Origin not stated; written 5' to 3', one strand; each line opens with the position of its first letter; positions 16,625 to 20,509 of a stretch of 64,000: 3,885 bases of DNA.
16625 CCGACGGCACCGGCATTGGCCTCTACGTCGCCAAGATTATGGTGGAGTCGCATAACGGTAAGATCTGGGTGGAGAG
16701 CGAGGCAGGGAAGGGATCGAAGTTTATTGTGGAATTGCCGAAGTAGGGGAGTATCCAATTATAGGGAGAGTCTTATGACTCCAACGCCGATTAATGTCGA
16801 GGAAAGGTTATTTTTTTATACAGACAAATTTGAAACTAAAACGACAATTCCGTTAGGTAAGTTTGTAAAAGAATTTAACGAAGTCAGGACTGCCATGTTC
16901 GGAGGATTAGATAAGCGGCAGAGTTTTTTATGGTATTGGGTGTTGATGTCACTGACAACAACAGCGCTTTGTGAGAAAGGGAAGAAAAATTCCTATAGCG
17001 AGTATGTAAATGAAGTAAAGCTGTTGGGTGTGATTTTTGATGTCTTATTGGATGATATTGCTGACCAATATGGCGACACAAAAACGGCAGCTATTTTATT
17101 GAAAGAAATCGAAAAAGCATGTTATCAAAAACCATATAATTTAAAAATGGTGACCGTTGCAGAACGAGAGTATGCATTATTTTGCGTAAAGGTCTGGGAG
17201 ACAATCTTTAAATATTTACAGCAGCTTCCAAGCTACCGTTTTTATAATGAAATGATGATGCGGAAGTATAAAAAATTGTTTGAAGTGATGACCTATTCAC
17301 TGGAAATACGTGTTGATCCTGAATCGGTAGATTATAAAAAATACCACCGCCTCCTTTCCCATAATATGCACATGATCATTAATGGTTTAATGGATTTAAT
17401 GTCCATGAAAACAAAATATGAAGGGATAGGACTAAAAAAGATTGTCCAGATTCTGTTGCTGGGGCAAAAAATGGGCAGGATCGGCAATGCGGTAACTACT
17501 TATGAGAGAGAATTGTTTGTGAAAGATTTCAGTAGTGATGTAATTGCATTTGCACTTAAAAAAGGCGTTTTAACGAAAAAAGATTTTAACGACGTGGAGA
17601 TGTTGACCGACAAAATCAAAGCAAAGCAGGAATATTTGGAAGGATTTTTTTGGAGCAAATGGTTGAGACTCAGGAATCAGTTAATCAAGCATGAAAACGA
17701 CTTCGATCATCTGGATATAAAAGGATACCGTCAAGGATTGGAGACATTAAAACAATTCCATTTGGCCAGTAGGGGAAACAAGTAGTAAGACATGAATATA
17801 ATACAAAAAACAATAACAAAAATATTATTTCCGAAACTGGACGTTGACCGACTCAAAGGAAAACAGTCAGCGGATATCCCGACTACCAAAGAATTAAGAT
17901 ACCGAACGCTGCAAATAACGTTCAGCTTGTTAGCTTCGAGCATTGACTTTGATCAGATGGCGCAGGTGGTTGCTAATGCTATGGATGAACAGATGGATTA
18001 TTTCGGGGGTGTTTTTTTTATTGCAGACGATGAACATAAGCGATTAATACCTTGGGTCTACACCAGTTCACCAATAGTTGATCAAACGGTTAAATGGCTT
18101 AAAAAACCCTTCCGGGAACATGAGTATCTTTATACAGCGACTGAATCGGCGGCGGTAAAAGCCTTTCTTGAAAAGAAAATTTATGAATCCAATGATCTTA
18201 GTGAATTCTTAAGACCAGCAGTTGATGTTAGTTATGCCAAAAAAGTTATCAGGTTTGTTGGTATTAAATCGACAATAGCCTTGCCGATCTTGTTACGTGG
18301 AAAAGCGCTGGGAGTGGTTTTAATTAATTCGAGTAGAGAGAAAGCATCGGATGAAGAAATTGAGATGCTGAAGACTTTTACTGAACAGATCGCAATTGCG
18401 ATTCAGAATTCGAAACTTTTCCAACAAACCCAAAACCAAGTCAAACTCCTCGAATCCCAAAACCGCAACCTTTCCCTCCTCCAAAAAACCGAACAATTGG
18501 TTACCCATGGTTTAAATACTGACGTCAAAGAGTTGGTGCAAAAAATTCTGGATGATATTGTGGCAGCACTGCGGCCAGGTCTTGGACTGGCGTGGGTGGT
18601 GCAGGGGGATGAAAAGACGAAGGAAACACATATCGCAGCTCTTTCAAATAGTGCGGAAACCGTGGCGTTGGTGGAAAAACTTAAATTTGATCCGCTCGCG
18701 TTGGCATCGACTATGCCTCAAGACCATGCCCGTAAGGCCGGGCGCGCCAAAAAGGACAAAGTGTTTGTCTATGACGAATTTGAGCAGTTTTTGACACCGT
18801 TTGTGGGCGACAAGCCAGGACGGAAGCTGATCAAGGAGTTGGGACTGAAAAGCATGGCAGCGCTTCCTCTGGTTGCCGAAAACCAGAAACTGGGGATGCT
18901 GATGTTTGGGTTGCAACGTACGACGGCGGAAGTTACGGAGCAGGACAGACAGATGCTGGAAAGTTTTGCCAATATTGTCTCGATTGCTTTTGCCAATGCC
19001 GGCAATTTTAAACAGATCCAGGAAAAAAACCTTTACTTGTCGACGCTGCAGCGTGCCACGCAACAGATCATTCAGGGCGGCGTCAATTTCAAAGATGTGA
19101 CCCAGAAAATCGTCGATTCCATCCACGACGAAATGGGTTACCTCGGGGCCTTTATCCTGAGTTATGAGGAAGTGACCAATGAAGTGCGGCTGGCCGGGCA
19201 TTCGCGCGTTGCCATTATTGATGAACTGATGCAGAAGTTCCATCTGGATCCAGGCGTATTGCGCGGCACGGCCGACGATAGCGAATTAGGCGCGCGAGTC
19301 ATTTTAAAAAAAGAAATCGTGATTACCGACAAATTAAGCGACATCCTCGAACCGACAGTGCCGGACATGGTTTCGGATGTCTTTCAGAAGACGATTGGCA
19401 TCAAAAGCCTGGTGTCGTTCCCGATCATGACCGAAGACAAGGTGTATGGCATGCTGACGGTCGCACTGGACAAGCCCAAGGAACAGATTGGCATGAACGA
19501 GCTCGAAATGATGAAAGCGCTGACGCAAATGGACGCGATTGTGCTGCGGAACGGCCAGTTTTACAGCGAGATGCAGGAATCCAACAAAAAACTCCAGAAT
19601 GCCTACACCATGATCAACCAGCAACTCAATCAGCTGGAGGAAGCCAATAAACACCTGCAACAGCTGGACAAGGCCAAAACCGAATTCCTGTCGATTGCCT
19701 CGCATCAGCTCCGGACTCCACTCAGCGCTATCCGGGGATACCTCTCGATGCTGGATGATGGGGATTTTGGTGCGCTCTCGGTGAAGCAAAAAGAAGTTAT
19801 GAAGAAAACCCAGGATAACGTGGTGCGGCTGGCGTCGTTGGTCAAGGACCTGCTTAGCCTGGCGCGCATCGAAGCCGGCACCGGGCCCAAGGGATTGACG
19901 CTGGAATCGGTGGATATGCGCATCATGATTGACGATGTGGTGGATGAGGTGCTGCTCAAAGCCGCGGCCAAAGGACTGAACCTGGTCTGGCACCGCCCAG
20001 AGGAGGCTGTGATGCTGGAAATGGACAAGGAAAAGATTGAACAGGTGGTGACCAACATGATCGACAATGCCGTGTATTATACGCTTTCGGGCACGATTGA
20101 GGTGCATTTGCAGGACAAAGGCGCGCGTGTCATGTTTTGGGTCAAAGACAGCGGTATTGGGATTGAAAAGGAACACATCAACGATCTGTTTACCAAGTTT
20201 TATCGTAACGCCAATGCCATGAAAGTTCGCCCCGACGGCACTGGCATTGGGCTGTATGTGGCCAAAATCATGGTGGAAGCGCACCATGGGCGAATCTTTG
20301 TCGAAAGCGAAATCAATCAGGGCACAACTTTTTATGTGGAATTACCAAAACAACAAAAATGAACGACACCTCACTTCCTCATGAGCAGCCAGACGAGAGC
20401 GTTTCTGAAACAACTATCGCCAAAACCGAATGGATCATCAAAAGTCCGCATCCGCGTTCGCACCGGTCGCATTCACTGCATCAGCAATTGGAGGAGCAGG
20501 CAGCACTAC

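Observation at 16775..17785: Terpene-synthase-like protein inserted between the histidine kinases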

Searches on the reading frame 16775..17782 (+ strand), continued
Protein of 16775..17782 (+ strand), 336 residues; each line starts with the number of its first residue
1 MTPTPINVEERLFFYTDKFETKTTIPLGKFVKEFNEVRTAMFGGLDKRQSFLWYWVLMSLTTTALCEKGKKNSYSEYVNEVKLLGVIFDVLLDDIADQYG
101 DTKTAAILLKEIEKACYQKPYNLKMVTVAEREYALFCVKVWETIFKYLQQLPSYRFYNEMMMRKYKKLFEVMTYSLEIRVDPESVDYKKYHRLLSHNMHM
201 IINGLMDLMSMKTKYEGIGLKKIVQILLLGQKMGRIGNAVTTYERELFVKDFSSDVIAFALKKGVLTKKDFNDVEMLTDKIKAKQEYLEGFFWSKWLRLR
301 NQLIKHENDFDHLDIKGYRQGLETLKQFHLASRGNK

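Call 73: find_encoding_contigs(protein=P0009, flank=6000, max_places=1)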
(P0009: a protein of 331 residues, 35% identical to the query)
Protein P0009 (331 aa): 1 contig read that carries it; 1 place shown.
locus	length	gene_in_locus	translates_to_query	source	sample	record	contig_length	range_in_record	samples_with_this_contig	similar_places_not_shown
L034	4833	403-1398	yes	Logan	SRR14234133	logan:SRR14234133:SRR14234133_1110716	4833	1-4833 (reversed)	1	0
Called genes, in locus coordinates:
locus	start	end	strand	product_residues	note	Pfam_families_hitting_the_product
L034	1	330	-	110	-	?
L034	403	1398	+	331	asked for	-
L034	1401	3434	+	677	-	PF01590:GAF, PF13185:GAF_2 (weak), PF13492:GAF_3 (faint), PF11849:DUF3369 (faint), PF00512:HisKA (weak), PF02518:HATPase_c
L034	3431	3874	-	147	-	-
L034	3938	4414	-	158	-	-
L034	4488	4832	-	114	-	?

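Call 81: find_encoding_contigs(protein=P0013, flank=5000, max_places=1)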
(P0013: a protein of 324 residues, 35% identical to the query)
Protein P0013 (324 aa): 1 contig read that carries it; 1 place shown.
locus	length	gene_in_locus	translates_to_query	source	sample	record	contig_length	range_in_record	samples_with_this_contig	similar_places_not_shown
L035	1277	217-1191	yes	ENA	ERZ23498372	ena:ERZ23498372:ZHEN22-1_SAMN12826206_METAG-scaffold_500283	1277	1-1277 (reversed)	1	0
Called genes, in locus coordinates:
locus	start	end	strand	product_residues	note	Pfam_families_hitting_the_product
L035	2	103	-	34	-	?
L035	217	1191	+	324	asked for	-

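Call 82: find_encoding_contigs(protein=P0016, flank=5000, max_places=1)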
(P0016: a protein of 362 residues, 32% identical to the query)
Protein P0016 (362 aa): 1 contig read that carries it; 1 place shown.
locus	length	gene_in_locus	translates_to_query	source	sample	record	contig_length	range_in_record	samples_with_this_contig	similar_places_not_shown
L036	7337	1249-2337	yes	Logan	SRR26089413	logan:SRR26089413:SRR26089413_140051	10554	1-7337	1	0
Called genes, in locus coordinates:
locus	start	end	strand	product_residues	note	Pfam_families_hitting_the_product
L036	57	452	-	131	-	PF13560:HTH_31, PF12844:HTH_19, PF01381:HTH_3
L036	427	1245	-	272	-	PF12844:HTH_19 (weak), PF13560:HTH_31, PF01381:HTH_3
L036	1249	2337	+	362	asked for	-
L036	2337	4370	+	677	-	PF11849:DUF3369 (faint), PF01590:GAF, PF13185:GAF_2, PF13492:GAF_3 (weak), PF00512:HisKA (weak), PF02518:HATPase_c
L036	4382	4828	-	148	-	-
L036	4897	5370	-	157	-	-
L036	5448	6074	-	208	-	-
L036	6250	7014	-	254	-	-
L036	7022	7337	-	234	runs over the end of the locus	-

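Call 83: find_encoding_contigs(protein=P0102, flank=5000, max_places=1)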
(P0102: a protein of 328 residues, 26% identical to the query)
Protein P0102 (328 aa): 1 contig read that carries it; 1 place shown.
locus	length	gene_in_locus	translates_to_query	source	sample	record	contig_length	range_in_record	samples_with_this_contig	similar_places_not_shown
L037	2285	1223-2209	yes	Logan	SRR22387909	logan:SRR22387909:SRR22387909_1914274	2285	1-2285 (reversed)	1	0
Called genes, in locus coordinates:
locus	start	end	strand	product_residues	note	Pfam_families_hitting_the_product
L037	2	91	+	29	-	?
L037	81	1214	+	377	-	PF01266:DAO (faint), PF01494:FAD_binding_3 (faint), PF13738:Pyr_redox_3 (faint), PF22578:GGR_cat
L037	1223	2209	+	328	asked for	PF19086:Terpene_syn_C_2 (weak)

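Call 84: find_encoding_contigs(protein=P0085, flank=5000, max_places=1)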
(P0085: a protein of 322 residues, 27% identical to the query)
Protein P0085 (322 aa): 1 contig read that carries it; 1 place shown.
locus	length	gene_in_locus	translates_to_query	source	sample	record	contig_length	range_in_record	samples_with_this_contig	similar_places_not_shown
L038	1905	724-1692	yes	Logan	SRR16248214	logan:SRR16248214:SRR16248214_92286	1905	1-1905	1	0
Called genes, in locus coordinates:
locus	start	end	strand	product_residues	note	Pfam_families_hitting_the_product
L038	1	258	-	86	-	?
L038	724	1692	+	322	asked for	-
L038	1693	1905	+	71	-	?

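Call 90: search_protein_families(library=pfam, proteins=[P0059, P0067, P0129, P0135, P0152, P0107, P0081, P0031, P0034, P0057], max_evalue=0.0001)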
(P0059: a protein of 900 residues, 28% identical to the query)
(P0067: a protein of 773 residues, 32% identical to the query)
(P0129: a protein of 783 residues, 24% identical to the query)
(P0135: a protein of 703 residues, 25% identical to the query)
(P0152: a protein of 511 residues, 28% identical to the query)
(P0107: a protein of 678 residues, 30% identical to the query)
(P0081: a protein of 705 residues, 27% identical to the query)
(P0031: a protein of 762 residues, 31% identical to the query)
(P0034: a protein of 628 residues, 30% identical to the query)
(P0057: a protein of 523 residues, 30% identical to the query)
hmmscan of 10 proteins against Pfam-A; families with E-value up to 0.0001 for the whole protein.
P0059 (900 aa): 0 families

P0067 (773 aa): 0 families

P0129 (783 aa): 0 families

P0135 (703 aa): 0 families

P0152 (511 aa): 0 families

P0107 (678 aa): 0 families

P0081 (705 aa): 13 families
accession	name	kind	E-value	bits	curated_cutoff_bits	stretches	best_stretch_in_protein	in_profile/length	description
PF01494.25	FAD_binding_3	-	1.2e-15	58.1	22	1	6-166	1-173/349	FAD binding domain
PF01266.30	DAO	-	1.6e-08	34.9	27.9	1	8-39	1-32/353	FAD dependent oxidoreductase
PF07992.20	Pyr_redox_2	-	1.6e-07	31.5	26.1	1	7-140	1-135/291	Pyridine nucleotide-disulphide oxidoreductase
PF01946.23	Thi4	-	2.1e-07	30.9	26.2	1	3-39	14-51/235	Thi4 family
PF22578.2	GGR_cat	-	5.6e-07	29.8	27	1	188-244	21-72/88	Geranylgeranyl reductase catalytic domain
PF00890.30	FAD_binding_2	-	7.2e-06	25.9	20.4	1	8-39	1-32/414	FAD binding domain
PF13450.12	NAD_binding_8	-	9e-06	26.3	21.9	1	11-38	1-28/68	NAD(P)-binding Rossmann-like domain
PF05834.18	Lycopene_cycl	-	1.7e-05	24.6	23.4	0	8-301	1-288/380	Lycopene cyclase protein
PF00070.33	Pyr_redox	-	3.5e-05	24.7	22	1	9-66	2-58/82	Pyridine nucleotide-disulphide oxidoreductase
PF04820.20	Trp_halogenase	-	3.5e-05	23.3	21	0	8-68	1-64/458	Tryptophan halogenase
PF03486.20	HI0933_like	-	6.8e-05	22.9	50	0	8-42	2-36/244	HI0933-like protein Rossmann domain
PF01134.28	GIDA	-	7.7e-05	22.3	22.1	0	8-37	1-30/391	Glucose inhibited division protein A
PF12831.13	FAD_oxidored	-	9.7e-05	22.3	27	0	8-39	1-32/416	FAD dependent oxidoreductase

P0031 (762 aa): 0 families

P0034 (628 aa): 0 families

P0057 (523 aa): 0 families

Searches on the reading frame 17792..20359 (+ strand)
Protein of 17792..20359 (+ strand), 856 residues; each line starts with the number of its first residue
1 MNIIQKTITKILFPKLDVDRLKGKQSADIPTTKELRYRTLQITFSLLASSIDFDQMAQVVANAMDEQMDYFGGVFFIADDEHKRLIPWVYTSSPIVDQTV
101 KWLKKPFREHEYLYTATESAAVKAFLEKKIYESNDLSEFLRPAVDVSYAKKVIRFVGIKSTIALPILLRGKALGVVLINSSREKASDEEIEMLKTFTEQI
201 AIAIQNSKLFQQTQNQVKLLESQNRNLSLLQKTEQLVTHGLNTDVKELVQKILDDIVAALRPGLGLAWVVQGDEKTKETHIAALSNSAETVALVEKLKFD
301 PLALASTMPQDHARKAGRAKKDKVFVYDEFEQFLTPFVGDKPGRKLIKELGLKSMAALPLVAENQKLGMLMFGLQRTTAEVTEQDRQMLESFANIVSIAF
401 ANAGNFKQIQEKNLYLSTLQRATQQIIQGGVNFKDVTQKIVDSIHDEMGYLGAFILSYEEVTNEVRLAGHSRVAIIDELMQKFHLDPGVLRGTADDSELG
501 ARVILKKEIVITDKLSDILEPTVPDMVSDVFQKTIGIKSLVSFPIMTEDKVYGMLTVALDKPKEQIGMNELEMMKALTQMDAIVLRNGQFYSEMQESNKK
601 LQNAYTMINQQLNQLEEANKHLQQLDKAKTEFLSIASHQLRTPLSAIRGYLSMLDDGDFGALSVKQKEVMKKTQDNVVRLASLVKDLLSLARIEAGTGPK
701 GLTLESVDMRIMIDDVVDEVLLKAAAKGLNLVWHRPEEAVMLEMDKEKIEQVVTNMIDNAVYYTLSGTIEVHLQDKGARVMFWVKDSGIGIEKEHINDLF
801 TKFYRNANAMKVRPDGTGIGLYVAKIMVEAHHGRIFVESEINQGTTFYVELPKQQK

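Call 24: search_protein_families(library=pfam, proteins=[window:17792-20359:+], max_evalue=0.001)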
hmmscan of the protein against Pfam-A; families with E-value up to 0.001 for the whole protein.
window:17792-20359:+ (856 aa): 7 families
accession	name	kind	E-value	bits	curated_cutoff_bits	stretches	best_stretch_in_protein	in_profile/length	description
PF13185.12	GAF_2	-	1.1e-28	100.6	28.6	3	243-400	2-135/136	GAF domain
PF01590.32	GAF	-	1.1e-26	94.4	22.4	3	53-204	2-133/133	GAF domain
PF02518.31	HATPase_c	-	7.7e-26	91.2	26.4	1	745-854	2-110/111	Histidine kinase-, DNA gyrase B-, and HSP90-like ATPase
PF00512.31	HisKA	-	1.5e-17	63.8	26.9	1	628-696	1-66/66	His Kinase A (phospho-acceptor) domain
PF13492.12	GAF_3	-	1.8e-17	64.4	27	2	245-401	2-128/129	GAF domain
PF11849.14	DUF3369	-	2.8e-06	28.2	27.2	0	171-212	127-167/168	Domain of unknown function (DUF3369)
PF15714.11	SpoVT_C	-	0.00025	21.5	27.5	0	157-195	78-118/128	Stage V sporulation protein T C-terminal, transcription factor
